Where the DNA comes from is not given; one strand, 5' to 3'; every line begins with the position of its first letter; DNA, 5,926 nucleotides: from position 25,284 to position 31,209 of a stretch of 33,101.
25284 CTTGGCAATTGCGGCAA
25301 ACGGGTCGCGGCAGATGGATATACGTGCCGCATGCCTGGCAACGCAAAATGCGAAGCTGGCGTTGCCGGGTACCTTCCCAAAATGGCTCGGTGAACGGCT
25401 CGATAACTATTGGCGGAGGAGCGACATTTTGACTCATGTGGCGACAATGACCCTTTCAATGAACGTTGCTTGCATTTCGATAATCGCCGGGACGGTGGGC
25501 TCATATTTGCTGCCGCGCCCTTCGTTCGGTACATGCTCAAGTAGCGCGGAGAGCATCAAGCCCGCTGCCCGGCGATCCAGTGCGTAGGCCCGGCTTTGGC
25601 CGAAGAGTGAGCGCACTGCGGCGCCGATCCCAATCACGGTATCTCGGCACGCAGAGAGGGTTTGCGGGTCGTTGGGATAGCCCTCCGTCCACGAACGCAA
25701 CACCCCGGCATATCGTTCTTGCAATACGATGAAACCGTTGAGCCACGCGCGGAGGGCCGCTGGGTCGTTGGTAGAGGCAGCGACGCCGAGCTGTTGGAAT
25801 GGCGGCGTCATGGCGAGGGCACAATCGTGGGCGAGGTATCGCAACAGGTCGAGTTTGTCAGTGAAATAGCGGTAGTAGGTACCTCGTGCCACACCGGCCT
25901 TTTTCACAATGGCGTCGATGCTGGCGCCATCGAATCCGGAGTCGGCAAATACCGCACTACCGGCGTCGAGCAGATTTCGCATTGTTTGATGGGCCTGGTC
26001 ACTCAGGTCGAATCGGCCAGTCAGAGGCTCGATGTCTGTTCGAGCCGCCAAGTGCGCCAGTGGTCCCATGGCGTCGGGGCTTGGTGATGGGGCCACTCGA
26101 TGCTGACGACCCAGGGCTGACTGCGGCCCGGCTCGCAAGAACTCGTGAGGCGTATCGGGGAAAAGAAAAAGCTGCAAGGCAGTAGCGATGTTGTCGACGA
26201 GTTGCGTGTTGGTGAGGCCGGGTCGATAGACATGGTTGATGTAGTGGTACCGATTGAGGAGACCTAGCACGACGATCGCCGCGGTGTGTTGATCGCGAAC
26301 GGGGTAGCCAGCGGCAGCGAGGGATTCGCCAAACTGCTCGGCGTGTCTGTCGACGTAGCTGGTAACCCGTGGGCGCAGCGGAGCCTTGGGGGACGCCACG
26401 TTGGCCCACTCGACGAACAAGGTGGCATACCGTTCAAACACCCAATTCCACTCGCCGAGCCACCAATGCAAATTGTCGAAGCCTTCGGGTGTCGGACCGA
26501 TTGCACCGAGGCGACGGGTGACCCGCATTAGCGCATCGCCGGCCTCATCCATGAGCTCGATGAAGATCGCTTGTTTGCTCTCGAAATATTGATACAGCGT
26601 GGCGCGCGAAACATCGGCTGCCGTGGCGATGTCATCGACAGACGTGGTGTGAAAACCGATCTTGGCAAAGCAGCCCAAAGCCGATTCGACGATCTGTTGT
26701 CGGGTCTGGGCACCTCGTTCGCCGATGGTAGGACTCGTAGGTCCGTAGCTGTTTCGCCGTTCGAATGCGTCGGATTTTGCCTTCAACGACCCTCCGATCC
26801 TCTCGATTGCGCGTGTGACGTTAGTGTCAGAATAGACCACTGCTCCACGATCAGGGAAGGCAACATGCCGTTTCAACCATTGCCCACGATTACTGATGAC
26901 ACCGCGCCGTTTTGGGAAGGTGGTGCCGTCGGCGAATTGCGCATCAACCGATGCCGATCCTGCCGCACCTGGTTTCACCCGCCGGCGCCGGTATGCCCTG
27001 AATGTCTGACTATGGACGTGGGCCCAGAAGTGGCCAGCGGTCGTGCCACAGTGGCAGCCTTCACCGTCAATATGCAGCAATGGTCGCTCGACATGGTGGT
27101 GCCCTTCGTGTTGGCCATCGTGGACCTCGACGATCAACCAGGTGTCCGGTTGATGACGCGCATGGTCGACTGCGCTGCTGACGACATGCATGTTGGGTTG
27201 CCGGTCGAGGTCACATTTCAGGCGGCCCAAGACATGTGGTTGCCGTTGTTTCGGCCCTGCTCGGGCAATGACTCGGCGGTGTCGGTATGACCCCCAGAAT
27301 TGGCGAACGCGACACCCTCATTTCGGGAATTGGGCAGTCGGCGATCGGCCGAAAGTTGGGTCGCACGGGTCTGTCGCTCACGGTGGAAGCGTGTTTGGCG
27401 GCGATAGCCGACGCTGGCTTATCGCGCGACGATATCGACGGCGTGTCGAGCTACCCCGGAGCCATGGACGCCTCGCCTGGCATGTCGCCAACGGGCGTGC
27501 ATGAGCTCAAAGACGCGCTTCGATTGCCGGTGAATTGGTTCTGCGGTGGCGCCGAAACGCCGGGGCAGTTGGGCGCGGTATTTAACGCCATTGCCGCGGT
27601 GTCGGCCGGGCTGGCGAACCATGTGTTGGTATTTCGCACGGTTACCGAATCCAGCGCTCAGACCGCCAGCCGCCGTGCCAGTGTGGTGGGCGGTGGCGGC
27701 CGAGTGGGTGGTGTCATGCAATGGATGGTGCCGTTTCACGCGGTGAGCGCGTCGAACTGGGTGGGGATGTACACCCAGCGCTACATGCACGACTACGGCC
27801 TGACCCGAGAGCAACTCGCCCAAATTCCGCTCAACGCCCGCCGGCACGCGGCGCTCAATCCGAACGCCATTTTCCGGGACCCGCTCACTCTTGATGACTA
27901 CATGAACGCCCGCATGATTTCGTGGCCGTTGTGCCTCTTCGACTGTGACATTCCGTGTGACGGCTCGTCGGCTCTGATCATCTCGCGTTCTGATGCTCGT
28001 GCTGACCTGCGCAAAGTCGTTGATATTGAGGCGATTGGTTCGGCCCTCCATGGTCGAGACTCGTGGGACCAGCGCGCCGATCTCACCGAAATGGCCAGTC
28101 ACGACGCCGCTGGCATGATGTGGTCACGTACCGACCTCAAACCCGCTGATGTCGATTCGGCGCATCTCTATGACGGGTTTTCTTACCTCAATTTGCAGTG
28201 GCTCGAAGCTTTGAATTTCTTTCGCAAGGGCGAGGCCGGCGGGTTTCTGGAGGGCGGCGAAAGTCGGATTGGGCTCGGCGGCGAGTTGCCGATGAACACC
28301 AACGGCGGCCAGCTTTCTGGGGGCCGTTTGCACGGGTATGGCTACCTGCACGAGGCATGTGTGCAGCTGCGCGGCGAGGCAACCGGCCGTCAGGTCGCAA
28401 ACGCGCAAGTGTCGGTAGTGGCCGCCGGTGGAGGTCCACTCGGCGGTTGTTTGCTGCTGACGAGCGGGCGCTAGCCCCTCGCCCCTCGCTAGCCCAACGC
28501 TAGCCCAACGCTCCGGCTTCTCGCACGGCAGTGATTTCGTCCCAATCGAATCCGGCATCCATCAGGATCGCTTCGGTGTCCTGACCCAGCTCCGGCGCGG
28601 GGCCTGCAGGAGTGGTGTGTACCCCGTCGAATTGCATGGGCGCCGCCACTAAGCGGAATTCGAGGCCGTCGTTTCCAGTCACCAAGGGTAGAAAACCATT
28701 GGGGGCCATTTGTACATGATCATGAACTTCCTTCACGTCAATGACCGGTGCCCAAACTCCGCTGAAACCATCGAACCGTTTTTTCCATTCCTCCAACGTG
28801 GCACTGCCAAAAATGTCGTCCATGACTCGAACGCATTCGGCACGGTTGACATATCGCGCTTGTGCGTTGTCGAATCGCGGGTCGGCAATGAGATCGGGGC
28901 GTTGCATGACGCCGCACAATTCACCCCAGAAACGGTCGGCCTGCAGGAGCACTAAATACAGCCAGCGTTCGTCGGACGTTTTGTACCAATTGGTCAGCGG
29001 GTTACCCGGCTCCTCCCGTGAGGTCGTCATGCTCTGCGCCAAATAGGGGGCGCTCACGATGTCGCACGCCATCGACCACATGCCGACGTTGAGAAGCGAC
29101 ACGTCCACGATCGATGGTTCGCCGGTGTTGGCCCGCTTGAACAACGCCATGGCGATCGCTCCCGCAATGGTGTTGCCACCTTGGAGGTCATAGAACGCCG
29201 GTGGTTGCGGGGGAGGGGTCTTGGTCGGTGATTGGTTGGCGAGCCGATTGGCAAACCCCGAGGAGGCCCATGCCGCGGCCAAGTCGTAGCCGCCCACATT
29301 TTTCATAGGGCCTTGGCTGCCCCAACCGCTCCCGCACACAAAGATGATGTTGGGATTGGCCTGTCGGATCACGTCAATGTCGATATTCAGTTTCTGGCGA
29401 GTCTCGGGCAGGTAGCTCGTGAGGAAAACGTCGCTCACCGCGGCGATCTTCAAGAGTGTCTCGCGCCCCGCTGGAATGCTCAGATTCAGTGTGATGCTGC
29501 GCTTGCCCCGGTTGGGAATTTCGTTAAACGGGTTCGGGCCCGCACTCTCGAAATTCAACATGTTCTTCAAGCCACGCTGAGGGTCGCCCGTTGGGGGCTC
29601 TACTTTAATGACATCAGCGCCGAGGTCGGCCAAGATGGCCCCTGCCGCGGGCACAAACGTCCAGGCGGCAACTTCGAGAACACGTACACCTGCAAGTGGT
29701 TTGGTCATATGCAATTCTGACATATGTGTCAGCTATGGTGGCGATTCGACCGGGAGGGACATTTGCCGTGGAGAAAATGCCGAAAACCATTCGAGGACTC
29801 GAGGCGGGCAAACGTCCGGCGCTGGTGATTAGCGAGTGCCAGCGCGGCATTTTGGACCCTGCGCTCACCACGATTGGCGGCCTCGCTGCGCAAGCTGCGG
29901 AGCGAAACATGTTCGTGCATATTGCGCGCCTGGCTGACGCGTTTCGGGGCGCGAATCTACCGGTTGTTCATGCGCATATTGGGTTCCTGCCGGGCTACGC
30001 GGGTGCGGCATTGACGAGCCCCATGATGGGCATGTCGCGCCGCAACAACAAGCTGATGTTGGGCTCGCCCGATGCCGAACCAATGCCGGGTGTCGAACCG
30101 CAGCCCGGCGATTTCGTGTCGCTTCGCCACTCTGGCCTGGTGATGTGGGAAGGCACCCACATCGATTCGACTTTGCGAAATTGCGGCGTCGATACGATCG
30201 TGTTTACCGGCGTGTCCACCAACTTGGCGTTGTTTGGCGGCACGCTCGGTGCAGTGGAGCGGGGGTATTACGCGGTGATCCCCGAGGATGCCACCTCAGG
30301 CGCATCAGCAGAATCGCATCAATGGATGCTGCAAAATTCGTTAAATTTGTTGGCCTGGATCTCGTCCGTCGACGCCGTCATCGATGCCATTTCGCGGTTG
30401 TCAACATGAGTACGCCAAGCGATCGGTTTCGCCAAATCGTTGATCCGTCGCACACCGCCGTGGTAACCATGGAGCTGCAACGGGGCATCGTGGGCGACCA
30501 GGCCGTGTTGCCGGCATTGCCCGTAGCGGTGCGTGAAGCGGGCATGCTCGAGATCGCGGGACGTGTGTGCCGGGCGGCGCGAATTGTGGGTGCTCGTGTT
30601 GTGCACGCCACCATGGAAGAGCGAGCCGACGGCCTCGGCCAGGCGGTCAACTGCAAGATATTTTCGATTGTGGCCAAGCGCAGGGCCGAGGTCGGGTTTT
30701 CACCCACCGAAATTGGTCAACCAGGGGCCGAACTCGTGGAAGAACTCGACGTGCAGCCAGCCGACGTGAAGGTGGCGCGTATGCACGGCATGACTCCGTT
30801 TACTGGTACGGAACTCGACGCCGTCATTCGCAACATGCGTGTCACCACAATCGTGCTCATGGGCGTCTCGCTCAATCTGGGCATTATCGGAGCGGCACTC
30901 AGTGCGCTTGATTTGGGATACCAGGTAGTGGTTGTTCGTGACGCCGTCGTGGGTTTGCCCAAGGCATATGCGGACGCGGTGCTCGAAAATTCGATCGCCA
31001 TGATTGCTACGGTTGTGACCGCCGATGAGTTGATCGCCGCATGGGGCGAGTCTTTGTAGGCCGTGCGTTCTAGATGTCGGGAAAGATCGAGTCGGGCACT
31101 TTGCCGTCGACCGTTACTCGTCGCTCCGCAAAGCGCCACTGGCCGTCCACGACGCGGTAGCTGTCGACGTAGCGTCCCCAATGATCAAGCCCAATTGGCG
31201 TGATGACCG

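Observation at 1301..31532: A 14-bp palindrome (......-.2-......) marks every divergent promoter region: candidate regulon-wide operator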

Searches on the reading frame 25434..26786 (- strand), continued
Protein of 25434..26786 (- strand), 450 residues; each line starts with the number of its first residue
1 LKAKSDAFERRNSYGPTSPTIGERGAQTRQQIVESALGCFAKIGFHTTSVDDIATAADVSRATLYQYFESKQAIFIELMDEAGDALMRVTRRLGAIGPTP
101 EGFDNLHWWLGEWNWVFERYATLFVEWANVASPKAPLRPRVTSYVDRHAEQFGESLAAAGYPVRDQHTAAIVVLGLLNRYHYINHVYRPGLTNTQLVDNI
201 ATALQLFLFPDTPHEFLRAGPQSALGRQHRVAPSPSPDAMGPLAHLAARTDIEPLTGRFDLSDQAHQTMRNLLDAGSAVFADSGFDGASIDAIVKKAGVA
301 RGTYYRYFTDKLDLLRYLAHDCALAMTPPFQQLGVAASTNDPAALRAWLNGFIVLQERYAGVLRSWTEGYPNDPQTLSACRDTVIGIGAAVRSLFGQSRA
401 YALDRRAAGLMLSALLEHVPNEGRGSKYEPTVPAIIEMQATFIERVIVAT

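Call 48: predict_structure(alignment_id=A1)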
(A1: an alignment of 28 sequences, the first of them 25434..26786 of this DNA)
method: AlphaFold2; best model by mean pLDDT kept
length: 450 residues; sequences in the alignment: 28
mean_pLDDT: 85.3   pTM: 0.84
mean pLDDT of the five models: 85.3, 83.9, 83.7, 83.7, 83.4
residues with pLDDT >= 90: 257; 70-90: 131; 50-70: 35; < 50: 27
segments of 3 or more residues with pLDDT < 50: 1-20, 235-239
pLDDT, mean of each block of 10 residues (from residue 1): 34 43 83 93 87 96 93 90 92 95 96 90 71 70 93 96 95 94 81 91 97 94 71 50 70 64 90 94 86 96 94 93 91 77 92 92 84 85 87 88 91 92 92 96 88
secondary structure, 60 per line:
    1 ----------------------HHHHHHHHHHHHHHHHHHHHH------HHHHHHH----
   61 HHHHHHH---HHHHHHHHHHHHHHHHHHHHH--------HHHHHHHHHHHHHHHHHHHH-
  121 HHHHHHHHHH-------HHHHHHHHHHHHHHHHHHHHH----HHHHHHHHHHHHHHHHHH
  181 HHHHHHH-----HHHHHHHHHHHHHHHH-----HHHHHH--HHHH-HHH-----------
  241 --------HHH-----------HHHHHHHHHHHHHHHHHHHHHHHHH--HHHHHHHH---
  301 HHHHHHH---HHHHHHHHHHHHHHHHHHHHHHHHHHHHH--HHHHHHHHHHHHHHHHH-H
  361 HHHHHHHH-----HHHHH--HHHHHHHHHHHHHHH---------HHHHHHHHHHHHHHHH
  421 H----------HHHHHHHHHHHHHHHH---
elements in order: H23-43 H50-56 H61-67 H71-91 H100-119 H121-130 H138-158 H163-187 H193-208 H214-219 H222-225 H263-287 H290-297 H301-307 H311-339 H342-358 H360-368 H374-378 H381-395 H405-421 H432-447

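Call 51: fold_search(model_id=the predicted structure, library=pdb)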
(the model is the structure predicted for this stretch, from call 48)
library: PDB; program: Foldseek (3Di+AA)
matches with E <= 10: 859; with E <= 0.001: 5
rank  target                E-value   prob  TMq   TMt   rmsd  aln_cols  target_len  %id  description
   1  9b7y_A                2.3e-08  1.00  0.58  0.66   9.6       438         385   17  Cryo-EM structure of TetR regulator Mce3R from Mycobacterium tuberculosis bound to a DNA oligonucleotide (released 2024-11-13)
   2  3whb_B                5.1e-04  1.00  0.32  0.71   3.5       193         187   18  Crystal structure of FadR from Bacillus subtilis, a transcriptional regulator involved in the regulation of fatty acid (released 2014-03-19)
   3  3dcf_A                8.8e-04  1.00  0.32  0.68   3.8       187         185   22  Crystal structure of transcriptional regulator of the TetR/AcrR family (YP_290855.1) from THERMOBIFIDA FUSCA YX-ER1 at (released 2008-07-15)
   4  1vi0_B                9.2e-04  1.00  0.32  0.71   3.4       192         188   18  Crystal structure of a transcriptional regulator (released 2003-12-30)
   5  5wm9_A                9.2e-04  1.00  0.32  0.64   4.4       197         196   22  Crystal Structure of TetR family regulator Rv0078 from Mycobacterium tuberculosis (released 2018-07-04)
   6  3dcf_B                1.1e-03  1.00  0.32  0.69   3.8       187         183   22  Crystal structure of transcriptional regulator of the TetR/AcrR family (YP_290855.1) from THERMOBIFIDA FUSCA YX-ER1 at (released 2008-07-15)
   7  5gp9_A                1.1e-03  1.00  0.32  0.68   3.9       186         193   21  Structural analysis of fatty acid degradation regulator FadR from Bacillus halodurans (released 2017-03-01)
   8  6azh_A                1.1e-03  1.00  0.32  0.67   3.8       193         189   20  Clostridium perfringens putative fatty acid metabolism regulator (released 2017-12-20)
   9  7ngg                  1.2e-03  1.00  0.36  0.77   3.3       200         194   15  Mycobacterium tuberculosis transcriptional regulator EthR with bound inhibitory compound (released 2022-02-23)
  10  3tp3                  1.2e-03  1.00  0.36  0.78   3.4       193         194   16  Structure of HTH-type transcriptional regulator EthR, G106W mutant (released 2011-12-21)
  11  5gpa_B                1.2e-03  1.00  0.32  0.68   3.9       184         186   20  Structural analysis of fatty acid degradation regulator FadR from Bacillus halodurans (released 2017-03-01)
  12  6azh_B                1.2e-03  1.00  0.31  0.67   3.9       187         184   19  Clostridium perfringens putative fatty acid metabolism regulator (released 2017-12-20)
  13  3q0v_A                1.3e-03  1.00  0.35  0.79   3.0       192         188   16  ETHR From mycobacterium tuberculosis in complex with compound bdm31369 (released 2012-01-11)
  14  2eh3                  1.4e-03  1.00  0.31  0.74   3.9       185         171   17  Crystal structure of aq_1058, a transcriptional regulator (TerR/AcrR family) from Aquifex aeolicus VF5 (released 2007-09-04)
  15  7eqf_B                1.5e-03  1.00  0.29  0.61   4.2       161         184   22  Crystal Structure of a Transcription Factor in complex with Ligand (released 2022-04-27)
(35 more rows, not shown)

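Call 57: find_encoding_contigs(protein=P0001, flank=10000, max_places=2)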
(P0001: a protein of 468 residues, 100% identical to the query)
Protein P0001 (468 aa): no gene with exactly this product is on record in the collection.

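Call 66: search_protein_families(library=ncbifam, proteins=[window:25434-26786:-], max_evalue=0.00001)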
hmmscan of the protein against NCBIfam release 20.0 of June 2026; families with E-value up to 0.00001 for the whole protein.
window:25434-26786:- (450 aa): 22 families
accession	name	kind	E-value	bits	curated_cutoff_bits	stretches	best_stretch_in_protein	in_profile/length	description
TIGR03968.1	mycofact_TetR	equivalog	6.7e-24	84.5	224.9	2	21-84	3-66/190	mycofactocin system transcriptional regulator MftR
NF041196.1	ScbR_bind_reg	equivalog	2.5e-22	80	150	2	23-92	2-71/191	ScbR family autoregulator-binding transcription factor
NF053731.1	TransRegFasRMycb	equivalog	2.6e-20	73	330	2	27-91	11-75/199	HTH-type transcriptional activator FasR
NF053878.1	FATransRegFadRBac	equivalog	9.5e-20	71.2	200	2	30-88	6-64/190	fatty acid metabolism transcriptional regulator FadR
NF007949.0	PRK10668.1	equivalog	7e-19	68.2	271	2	26-82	10-66/216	multidrug efflux transporter transcriptional repressor AcrR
TIGR03613.1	RutR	equivalog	1.3e-17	64.3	368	1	28-81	9-62/202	pyrimidine utilization regulatory protein R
NF050111.1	TransRegSACE7040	equivalog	1.7e-17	63.9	250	1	28-107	2-82/186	SACE_7040 family transcriptional regulator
NF051852.1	efflux_TF_MtrR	exception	3.5e-17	62.9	280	2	26-82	9-65/205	multidrug efflux system transcriptional repressor MtrR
NF051457.1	acryl_TF_AcuR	equivalog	5.4e-17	61.7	247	2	263-311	13-61/204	acrylate utilization transcriptional regulator AcuR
NF007430.0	PRK09975.1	equivalog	1.7e-16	60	274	1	26-79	10-63/220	acrEF/envCD operon transcriptional regulator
NF037937.1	septum_RefZ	equivalog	8.8e-15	55.1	180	1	29-79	1-51/195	forespore capture DNA-binding protein RefZ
TIGR03384.1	betaine_BetI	equivalog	5.8e-14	52.2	201.3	1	28-89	9-70/189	choline-binding transcriptional repressor BetI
NF033703.1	transcr_KstR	equivalog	9.4e-14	51.4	280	1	267-315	7-55/185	cholesterol catabolism transcriptional regulator KstR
NF001978.0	PRK00767.1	equivalog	1.2e-13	51.3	118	1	29-88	11-70/197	transcriptional regulator BetI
NF011584.0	PRK15008.1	equivalog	3e-13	50.1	230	1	27-82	18-73/212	HTH-type transcriptional regulator RutR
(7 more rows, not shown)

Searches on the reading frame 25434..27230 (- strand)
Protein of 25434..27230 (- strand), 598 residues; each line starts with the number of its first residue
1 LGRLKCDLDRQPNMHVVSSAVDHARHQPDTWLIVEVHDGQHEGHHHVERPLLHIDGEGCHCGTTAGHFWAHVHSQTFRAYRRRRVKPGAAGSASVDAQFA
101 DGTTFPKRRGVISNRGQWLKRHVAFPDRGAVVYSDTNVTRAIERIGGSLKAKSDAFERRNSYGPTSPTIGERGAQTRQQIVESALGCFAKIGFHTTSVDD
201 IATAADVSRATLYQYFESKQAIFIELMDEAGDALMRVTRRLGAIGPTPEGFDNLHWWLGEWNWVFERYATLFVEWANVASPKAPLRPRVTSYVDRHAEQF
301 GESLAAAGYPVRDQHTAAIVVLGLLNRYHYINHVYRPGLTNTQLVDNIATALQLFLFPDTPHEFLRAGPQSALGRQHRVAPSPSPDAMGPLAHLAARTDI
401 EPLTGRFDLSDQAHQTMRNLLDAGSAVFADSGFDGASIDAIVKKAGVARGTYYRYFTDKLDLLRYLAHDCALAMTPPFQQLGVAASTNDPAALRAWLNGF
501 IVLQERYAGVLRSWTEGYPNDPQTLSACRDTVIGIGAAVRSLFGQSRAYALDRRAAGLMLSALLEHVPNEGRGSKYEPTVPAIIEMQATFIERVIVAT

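Call 8: search_protein_families(library=pfam, proteins=[window:25434-27230:-])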
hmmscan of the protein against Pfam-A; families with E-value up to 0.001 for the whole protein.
window:25434-27230:- (598 aa): 3 families
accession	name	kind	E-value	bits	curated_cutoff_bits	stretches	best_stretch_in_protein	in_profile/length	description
PF00440.29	TetR_N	-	4.6e-29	100.4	24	2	180-226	1-47/47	Bacterial regulatory proteins, tetR family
PF02796.21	HTH_7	-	5e-08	33.4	23.8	0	196-218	22-44/45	Helix-turn-helix domain of resolvase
PF13022.12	HTH_Tnp_1_2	-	3.3e-06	27.6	27.9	0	189-236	20-65/122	Helix-turn-helix of insertion element transposase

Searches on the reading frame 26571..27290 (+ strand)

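Call 8: search_protein_families(library=pfam, proteins=[window:26571-27290:+])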
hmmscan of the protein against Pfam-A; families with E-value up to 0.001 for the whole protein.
window:26571-27290:+ (239 aa): 2 families
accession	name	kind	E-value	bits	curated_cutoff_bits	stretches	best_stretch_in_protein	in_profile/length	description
PF01796.24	OB_ChsH2_C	-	3.7e-15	56.1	27.1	1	155-217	4-65/65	ChsH2, C-terminal OB-fold domain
PF12172.15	zf-ChsH2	-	2e-11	43.9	23.2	1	115-146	1-32/37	ChsH2, rubredoxin-like zinc ribbon domain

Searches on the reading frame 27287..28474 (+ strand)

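Call 8: search_protein_families(library=pfam, proteins=[window:27287-28474:+])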
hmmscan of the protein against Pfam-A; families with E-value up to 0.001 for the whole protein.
window:27287-28474:+ (395 aa): 1 family
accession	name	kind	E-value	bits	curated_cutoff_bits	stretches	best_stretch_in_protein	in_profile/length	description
PF22691.2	Thiolase_C_1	-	2.9e-32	111.8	28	1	257-385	6-134/144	Thiolase C-terminal domain-like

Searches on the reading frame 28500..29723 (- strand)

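Call 8: search_protein_families(library=pfam, proteins=[window:28500-29723:-])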
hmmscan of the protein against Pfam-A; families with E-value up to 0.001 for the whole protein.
window:28500-29723:- (407 aa): 1 family
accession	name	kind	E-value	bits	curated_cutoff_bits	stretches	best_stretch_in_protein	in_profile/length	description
PF02515.22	CoA_transf_3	-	9.2e-85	285.4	23.3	1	10-383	1-366/366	CoA-transferase family III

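Call 66: search_protein_families(library=ncbifam, proteins=[window:28500-29708:-], max_evalue=0.00001)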
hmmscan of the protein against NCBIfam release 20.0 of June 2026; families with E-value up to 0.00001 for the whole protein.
window:28500-29708:- (402 aa): 7 families
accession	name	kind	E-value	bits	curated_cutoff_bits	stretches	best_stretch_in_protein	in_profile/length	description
NF003809.0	PRK05398.1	subfamily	2e-38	132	442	2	1-206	1-201/416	formyl-CoA transferase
TIGR03253.1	oxalate_frc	equivalog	1.2e-37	129.6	504.2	2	2-205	1-199/416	formyl-CoA transferase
NF052585.1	SucGlutTfsCaiB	equivalog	2.4e-36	125.2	750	1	3-384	6-387/394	succinate--glutarate CoA-transferase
NF041294.1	Scnl_mescCoAtase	equivalog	7e-30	104.4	700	1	5-382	4-380/381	succinyl-CoA:mesaconate CoA-transferase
NF008511.0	PRK11430.1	equivalog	7.1e-27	94.5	522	1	4-333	9-331/381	CoA:oxalate CoA-transferase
TIGR04253.1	mesacon_CoA_iso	equivalog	2.7e-20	72.7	725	1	5-385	3-383/403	2-methylfumaryl-CoA isomerase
NF002914.1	PRK03525.1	equivalog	1.4e-19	70.3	413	1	4-400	9-396/400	L-carnitine CoA-transferase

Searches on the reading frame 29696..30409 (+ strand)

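Call 8: search_protein_families(library=pfam, proteins=[window:29696-30409:+])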
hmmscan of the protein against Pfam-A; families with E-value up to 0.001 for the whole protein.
window:29696-30409:+ (237 aa): 1 family
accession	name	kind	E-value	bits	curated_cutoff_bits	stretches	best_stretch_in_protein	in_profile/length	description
PF00857.26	Isochorismatase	-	4.7e-26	92.4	27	1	42-225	2-173/175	Isochorismatase domain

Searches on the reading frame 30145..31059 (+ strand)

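Call 8: search_protein_families(library=pfam, proteins=[window:30145-31059:+])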
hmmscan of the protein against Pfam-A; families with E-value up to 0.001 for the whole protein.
window:30145-31059:+ (304 aa): 1 family
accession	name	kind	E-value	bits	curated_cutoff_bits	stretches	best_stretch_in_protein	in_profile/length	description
PF00857.26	Isochorismatase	-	3.8e-24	86.1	27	1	104-295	1-175/175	Isochorismatase domain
